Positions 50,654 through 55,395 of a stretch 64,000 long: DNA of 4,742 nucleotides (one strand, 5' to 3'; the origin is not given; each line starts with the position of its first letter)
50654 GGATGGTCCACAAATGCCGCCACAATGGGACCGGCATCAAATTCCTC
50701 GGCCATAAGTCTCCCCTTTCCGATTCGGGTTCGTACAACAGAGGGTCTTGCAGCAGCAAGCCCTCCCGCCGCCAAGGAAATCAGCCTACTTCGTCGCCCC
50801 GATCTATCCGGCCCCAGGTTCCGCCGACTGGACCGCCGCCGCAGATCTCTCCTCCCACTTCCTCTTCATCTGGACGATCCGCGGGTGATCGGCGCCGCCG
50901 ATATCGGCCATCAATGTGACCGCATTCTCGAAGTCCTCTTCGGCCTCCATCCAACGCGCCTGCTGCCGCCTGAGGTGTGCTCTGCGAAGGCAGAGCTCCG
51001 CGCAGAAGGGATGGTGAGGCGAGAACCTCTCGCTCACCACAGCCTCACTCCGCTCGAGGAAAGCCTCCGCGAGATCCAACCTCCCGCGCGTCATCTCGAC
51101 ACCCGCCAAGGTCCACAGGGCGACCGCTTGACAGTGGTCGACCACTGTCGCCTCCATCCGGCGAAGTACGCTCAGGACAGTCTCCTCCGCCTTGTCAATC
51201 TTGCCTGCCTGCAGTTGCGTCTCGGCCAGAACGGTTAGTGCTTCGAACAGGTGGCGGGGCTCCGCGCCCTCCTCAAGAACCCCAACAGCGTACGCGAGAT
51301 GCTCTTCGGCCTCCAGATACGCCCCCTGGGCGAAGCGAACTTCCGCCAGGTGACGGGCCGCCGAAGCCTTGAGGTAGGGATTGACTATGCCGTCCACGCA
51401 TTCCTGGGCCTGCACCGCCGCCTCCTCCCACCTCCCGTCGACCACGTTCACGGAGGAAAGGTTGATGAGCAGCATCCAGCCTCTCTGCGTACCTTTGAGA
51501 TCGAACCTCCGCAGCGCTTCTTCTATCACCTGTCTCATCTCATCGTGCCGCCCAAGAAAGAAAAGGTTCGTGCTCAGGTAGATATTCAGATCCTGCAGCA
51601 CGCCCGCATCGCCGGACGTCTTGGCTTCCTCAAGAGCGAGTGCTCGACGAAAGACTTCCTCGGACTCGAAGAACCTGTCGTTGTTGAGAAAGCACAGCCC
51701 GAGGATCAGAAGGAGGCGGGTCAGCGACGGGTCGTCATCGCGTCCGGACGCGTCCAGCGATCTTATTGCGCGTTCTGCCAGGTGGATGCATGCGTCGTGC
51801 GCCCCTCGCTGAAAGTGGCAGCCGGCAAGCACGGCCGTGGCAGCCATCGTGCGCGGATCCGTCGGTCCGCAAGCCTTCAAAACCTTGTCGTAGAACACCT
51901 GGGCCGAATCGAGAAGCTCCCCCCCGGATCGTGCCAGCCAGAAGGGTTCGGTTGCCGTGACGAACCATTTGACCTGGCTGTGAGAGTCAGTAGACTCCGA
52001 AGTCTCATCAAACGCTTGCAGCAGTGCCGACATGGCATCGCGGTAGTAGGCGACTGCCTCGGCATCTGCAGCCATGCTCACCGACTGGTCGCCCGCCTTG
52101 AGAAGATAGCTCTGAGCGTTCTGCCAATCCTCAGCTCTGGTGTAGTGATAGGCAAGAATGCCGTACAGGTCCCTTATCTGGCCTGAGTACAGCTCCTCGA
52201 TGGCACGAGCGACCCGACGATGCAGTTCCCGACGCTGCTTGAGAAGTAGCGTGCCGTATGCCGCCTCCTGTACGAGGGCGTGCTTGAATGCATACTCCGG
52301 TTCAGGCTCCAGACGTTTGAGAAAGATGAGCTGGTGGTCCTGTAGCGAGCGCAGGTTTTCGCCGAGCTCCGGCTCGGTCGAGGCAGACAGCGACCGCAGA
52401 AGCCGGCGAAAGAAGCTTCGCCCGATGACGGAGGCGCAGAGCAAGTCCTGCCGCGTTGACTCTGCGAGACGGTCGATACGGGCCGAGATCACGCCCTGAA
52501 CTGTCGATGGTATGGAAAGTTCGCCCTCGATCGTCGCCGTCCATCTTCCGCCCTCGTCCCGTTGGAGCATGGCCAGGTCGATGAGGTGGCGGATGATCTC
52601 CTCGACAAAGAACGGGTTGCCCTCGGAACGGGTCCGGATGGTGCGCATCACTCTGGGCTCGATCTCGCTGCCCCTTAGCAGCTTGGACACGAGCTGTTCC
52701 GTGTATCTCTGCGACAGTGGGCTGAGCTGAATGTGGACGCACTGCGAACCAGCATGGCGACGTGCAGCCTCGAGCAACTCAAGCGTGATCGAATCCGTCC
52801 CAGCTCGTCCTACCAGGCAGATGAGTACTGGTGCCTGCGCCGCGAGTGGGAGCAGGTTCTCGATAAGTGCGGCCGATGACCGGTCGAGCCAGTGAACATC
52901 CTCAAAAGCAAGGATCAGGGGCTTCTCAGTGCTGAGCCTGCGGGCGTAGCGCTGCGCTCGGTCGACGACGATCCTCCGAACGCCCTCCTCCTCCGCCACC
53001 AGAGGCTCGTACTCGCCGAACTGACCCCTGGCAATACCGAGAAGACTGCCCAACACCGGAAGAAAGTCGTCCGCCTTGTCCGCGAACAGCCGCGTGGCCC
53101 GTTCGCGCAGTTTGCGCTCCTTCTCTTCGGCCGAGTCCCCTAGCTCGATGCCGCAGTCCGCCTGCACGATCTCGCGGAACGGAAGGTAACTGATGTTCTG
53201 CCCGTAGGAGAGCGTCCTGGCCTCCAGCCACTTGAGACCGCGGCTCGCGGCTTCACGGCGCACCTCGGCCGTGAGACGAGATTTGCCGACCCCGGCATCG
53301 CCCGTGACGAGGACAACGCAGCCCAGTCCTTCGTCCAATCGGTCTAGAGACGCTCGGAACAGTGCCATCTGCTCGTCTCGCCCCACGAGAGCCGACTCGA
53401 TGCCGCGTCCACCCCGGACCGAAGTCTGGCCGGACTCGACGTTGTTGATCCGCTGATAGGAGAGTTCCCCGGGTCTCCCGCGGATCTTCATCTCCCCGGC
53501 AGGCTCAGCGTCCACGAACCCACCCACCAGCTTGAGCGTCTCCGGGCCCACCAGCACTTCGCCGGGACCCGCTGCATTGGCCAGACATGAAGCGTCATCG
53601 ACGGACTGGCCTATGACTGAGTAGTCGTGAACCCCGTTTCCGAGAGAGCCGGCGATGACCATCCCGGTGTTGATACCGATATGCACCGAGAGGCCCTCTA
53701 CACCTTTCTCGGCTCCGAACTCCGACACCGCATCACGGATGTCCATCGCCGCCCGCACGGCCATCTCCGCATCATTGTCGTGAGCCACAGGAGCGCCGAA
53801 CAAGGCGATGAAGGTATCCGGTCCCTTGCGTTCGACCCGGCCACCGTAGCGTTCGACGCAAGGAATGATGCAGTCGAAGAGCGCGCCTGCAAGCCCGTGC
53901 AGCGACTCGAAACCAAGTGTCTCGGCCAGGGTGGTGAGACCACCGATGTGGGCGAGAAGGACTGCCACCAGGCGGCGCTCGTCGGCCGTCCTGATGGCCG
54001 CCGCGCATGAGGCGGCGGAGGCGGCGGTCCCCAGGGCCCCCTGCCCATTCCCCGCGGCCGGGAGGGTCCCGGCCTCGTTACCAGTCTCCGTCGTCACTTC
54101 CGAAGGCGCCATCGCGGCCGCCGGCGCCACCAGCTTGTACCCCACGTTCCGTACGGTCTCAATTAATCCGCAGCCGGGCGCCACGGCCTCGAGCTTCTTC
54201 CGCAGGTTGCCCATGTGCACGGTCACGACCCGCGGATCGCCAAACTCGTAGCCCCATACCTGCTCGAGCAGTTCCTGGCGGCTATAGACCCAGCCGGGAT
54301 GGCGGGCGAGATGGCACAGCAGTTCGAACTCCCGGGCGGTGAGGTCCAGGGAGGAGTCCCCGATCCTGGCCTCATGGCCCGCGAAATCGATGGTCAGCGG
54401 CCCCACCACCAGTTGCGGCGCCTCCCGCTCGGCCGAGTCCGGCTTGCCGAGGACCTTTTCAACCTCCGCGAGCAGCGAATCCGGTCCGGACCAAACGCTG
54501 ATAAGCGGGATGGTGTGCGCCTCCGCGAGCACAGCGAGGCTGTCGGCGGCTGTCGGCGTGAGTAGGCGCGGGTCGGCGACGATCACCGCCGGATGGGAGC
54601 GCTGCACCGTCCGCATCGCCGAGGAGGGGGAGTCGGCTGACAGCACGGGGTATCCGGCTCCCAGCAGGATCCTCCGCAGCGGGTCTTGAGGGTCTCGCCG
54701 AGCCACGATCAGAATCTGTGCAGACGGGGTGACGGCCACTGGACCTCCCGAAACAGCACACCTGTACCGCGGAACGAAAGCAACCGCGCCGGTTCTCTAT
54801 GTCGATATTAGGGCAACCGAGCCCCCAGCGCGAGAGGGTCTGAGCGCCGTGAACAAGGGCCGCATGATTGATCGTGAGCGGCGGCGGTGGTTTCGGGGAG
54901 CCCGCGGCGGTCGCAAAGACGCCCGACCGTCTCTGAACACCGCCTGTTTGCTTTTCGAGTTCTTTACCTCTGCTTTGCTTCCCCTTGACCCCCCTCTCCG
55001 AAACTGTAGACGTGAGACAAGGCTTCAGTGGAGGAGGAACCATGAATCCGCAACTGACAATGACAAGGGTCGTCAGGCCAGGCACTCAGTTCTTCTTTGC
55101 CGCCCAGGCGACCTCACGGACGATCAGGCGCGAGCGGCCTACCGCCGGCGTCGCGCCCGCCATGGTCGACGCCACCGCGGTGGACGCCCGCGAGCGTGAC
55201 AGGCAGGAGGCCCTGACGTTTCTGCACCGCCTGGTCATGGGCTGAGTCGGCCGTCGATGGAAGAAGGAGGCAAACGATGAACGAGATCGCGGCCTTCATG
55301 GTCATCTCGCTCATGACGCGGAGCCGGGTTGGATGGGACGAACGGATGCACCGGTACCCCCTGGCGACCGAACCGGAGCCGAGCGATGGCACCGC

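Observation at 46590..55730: Lower-G+C ~9 kb island with an unrecognised gene combination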

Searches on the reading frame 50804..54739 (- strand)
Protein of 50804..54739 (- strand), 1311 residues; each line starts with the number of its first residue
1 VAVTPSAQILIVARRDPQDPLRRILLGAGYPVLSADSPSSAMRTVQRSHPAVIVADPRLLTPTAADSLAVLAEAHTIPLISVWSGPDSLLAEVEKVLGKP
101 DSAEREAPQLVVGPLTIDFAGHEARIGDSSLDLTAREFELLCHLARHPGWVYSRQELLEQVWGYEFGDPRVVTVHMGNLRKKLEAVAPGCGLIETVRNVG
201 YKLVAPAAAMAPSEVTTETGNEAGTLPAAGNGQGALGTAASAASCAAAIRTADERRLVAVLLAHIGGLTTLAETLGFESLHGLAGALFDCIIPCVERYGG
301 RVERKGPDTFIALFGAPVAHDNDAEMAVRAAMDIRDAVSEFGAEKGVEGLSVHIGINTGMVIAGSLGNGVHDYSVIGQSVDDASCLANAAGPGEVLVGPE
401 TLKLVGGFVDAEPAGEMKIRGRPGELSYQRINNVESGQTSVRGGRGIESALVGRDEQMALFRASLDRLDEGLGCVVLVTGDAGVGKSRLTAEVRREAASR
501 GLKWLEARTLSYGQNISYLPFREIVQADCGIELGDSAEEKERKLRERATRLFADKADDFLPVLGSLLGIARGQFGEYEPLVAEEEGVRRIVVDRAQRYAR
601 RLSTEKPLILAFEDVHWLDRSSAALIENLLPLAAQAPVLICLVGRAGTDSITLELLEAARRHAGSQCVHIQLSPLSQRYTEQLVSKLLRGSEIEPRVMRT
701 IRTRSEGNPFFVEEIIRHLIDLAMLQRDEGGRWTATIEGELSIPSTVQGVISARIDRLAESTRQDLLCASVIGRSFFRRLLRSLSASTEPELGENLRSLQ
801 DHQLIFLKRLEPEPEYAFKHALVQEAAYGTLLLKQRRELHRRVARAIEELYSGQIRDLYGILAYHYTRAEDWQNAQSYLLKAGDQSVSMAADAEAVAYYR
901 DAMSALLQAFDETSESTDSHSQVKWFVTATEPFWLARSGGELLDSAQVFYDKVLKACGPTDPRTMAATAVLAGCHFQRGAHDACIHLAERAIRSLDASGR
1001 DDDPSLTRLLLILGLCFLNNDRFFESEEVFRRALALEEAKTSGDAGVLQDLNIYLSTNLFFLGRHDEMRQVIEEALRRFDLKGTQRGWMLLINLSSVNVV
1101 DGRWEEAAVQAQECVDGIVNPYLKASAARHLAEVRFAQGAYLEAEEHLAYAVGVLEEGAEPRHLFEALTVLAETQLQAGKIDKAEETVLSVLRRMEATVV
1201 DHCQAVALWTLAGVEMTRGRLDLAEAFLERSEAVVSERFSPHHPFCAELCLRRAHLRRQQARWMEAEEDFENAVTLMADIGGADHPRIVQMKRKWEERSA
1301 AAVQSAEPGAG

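Call 8: search_protein_families(library=pfam, proteins=[window:50804-54739:-], max_evalue=0.01)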
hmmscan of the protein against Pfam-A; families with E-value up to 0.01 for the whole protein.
window:50804-54739:- (1311 aa): 11 families
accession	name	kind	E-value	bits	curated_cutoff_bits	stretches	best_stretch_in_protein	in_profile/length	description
PF13191.12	AAA_16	-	5e-25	89.4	32.6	1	451-640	2-166/167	AAA ATPase domain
PF00486.34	Trans_reg_C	-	8.2e-25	87.1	26.2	1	130-203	3-77/77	Transcriptional regulatory protein, C terminal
PF13424.12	TPR_12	-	1.3e-23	83.4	30.1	3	1125-1196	3-76/77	Tetratricopeptide repeat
PF00211.25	Guanylate_cyc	-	4.9e-14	52.8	21.9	1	257-428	8-179/183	Adenylate and Guanylate cyclase catalytic domain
PF17874.7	TPR_MalT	-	2.3e-07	30.9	45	1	955-1192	71-307/336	MalT-like TPR region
PF14559.12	TPR_19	-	7.3e-06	26.7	25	0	1136-1193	2-53/68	Tetratricopeptide repeat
PF13432.12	TPR_16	-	9.4e-06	26.4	32.7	0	989-1035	14-59/65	Tetratricopeptide repeat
PF12895.13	ANAPC3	-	3.2e-05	24.6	27.2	0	943-991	5-49/82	Anaphase-promoting complex, cyclosome, subunit 3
PF24885.1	TPR_NPHP3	-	5.9e-05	23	100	0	1219-1289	113-183/239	Nephrocystin-3 TPR domain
PF13401.12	AAA_22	-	0.00061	20.6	27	1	476-647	8-125/130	AAA domain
PF10923.14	BrxC_BrxD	-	0.0022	17.4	22.2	1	445-504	21-80/414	BREX system ATP-binding protein BrxC/D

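Call 11: search_protein_families(library=ncbifam, proteins=[window:50804-54739:-], max_evalue=0.01)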
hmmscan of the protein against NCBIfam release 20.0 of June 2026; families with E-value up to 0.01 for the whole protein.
window:50804-54739:- (1311 aa): 44 families (the best 25 are shown)
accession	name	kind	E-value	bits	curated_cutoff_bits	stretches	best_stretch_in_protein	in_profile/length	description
TIGR03903.1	TOMM_kin_cyc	equivalog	9.3e-83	278.8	705.75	1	224-1044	254-1053/1267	TOMM system kinase/cyclase fusion protein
NF040689.1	MtrAB_MtrA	equivalog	1.4e-24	86.6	300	1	87-202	103-217/219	MtrAB system response regulator MtrA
NF041733.1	resp_reg_CseB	equivalog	7.6e-20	71.3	350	1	99-204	126-227/228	two-component system response regulator CseB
NF045914.1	RespRegNblR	equivalog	2.7e-19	69.7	300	1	99-203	123-225/228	response regulator transcription factor NblR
TIGR02154.1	PhoB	equivalog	5.7e-19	68.3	296.2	1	86-203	109-225/226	phosphate regulon transcriptional regulator PhoB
NF040534.1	resp_reg_YycF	equivalog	7.7e-19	67.9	340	1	101-203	124-227/231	response regulator YycF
NF045944.1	ResRegRpaBCyano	equivalog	6.3e-18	65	330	1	104-202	125-226/229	response regulator transcription factor RpaB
NF040586.1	FxSxx_TPR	equivalog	2.9e-17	62.4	300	3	1057-1286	480-721/830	FxSxx-COOH system tetratricopeptide repeat protein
NF041209.1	resp_regPieR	equivalog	3.6e-15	56.2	450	1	122-203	146-227/231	two component system response regulator PieR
NF008296.0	PRK11083.1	equivalog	1.7e-14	53.8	273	1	86-203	107-225/228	two-component system response regulator CreB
NF007982.1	PRK10710.1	equivalog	1.9e-14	53.8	380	1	86-206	111-230/235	envelope stress response regulator BaeR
NF053854.1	RespRegPhoBBctds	equivalog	2.6e-13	49.8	270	1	93-187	111-211/225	two-component system response regulator PhoB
NF007546.0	PRK10161.1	equivalog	4e-13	49.5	471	1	112-203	134-225/229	phosphate response regulator transcription factor PhoB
TIGR01387.1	cztR_silR_copR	subfamily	1.1e-12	48.1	279.2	1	88-203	105-218/218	heavy metal response regulator transcription factor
NF007977.0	PRK10701.1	equivalog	1.9e-12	47.2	330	1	102-207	131-236/241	two-component system response regulator RstA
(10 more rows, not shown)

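Call 12: search_protein_families(library=padloc, proteins=[window:50804-54739:-], max_evalue=0.01)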
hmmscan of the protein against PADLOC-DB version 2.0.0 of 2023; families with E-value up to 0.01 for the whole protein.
window:50804-54739:- (1311 aa): 2 families
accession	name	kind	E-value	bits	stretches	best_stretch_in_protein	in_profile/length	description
PDLC02367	PycC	-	7.3e-05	20.3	1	259-397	45-184/226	-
PDLC00765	PycC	-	0.00084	16.5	1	313-400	318-407/477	Pycsar cyclase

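Call 13: find_encoding_contigs(protein=window:50804-54739:-, flank=10000, max_places=6)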
Protein window:50804-54739:- (1311 aa): no gene with exactly this product is on record in the collection.

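Call 105: list_cluster_members(proteins=[window:36448-37911:-, window:34024-35655:+, window:38468-39571:-, window:50804-54739:-, window:55898-56680:-, P0174, P0142])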
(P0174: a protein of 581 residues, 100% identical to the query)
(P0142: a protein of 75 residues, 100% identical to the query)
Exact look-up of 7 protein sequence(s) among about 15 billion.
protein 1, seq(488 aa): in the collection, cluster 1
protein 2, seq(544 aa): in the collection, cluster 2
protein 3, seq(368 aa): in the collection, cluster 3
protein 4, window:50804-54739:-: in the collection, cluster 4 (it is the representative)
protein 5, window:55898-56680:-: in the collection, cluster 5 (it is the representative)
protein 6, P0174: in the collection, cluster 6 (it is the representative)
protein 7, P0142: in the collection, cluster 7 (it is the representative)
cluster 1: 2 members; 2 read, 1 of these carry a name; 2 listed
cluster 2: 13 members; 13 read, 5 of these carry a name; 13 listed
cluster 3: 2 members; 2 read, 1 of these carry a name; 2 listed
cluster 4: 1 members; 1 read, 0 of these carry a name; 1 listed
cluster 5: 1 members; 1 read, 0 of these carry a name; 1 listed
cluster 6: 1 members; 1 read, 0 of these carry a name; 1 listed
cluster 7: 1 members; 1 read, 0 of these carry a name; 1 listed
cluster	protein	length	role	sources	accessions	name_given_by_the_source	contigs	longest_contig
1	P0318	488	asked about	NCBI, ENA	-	-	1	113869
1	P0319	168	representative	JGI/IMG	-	catalase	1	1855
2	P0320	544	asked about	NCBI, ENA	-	-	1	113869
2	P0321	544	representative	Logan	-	-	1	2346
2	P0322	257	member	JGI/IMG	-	acyl-CoA synthetase (AMP-forming)/AMP-acid ligase II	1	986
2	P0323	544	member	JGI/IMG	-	long-chain acyl-CoA synthetase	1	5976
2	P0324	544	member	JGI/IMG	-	long-chain acyl-CoA synthetase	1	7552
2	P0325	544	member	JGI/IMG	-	long-chain acyl-CoA synthetase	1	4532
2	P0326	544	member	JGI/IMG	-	long-chain acyl-CoA synthetase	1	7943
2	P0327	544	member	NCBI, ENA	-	-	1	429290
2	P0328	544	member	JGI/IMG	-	-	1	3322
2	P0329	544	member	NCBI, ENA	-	-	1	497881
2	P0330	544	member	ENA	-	-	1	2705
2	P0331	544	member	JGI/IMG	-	-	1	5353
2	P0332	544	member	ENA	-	-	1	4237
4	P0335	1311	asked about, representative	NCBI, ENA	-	-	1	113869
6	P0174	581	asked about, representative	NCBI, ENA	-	-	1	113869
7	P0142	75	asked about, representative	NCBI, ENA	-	-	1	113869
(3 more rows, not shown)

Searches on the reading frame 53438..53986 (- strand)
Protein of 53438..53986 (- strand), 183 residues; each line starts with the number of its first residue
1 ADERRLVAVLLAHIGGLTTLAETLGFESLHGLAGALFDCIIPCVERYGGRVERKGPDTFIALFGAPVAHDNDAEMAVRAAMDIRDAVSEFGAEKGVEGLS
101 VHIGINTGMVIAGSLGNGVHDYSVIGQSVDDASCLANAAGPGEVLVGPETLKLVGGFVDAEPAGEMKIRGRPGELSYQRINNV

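Call 73: search_solved_structures(query=window:53438-53986:-, max_evalue=0.001, show_alignments=2)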
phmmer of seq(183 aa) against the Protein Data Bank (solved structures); distinct sequences matched with E-value up to 0.001: 40.
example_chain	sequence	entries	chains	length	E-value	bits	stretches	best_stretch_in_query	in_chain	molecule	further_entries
3r5g_A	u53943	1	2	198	3.5e-15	59.6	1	3-172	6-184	CyaB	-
2w01_A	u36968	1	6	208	5.5e-14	55.7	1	3-159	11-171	ADENYLATE CYCLASE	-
6fht_A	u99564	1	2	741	4.3e-13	52.8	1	3-158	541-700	Bacteriophytochrome,Adenylate cyclase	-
5oyh_A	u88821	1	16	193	2.3e-12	50.4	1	8-172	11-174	Nucleotide cyclase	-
6sir_A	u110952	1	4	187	2.3e-12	50.4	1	8-172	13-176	Nucleotide cyclase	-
6aoa_A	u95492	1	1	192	1.7e-10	44.3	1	8-173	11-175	Bacterio-rhodopsin/guanylyl cyclase 1 fusion protein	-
6ao9_A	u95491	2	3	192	1.9e-10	44.2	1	8-173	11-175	Bacterio-rhodopsin/guanylyl cyclase 1 fusion protein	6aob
8sl3_A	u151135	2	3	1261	2.6e-10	43.7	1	7-163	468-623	Adenylate cyclase type 5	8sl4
4oya_A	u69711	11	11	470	5.2e-10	42.7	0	28-154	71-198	Adenylate cyclase type 10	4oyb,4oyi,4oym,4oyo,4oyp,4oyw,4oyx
4clf_A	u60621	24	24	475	5.4e-10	42.7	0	28-154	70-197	ADENYLATE CYCLASE TYPE 10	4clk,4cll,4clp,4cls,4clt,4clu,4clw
4cm2_A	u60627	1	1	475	5.4e-10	42.7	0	28-154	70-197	ADENYLATE CYCLASE TYPE 10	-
4cm0_A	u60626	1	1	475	5.5e-10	42.6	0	28-154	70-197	SOLUBLE ADENYLYL CYCLASE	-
8buz_A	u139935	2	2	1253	4.9e-09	39.6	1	7-162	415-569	Adenylate cyclase type 8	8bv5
1ybt_A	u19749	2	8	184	2.2e-08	37.4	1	3-174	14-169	hydrolase, alpha/beta hydrolase fold family | lipJ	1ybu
1yk9_A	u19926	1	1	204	2.7e-07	33.9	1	5-171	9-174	Adenylate cyclase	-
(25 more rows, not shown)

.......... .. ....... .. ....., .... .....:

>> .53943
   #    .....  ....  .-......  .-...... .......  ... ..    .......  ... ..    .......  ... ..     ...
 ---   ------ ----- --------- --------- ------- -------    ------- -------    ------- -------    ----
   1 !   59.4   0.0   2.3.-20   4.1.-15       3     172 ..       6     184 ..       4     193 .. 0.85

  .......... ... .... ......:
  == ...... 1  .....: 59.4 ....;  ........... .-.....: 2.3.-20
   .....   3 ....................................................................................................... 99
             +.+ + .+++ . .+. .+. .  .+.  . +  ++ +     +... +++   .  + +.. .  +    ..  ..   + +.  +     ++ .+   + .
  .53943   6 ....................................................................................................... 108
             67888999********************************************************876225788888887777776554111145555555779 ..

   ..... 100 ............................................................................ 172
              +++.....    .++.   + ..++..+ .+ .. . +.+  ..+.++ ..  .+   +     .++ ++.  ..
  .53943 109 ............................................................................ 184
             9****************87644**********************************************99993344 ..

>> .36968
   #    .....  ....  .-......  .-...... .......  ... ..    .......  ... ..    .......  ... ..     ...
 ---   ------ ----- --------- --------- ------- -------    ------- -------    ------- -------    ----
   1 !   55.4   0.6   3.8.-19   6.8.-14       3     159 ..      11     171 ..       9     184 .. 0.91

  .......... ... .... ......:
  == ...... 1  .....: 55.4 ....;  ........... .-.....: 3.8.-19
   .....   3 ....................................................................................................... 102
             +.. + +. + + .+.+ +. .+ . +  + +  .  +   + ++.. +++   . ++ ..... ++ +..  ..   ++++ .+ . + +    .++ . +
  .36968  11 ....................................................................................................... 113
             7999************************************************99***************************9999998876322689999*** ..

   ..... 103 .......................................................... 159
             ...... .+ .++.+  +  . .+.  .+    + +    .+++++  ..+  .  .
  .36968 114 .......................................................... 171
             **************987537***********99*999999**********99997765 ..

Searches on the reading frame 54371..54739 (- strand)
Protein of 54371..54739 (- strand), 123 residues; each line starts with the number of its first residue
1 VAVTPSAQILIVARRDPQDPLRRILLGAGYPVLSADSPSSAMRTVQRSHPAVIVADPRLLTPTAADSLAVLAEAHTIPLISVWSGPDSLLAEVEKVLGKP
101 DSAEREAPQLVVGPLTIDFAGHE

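Call 106: search_protein_families(library=pfam, proteins=[window:54371-54739:-], max_evalue=10)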
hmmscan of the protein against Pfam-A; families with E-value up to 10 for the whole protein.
seq(123 aa): 2 families
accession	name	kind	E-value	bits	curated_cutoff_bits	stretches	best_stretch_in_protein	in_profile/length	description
PF00205.28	TPP_enzyme_M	-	0.14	12.3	30.4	1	42-98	5-61/137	Thiamine pyrophosphate enzyme, central domain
PF00072.30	Response_reg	-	0.18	12.4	30.2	1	21-60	14-53/111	Response regulator receiver domain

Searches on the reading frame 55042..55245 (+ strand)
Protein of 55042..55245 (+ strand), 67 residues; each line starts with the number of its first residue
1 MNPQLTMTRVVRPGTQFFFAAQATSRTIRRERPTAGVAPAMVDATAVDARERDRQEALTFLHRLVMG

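Call 98: search_protein_families(library=pfam, proteins=[window:55042-55245:+], max_evalue=1)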
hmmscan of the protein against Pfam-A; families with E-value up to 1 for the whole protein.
window:55042-55245:+ (67 aa): 0 families
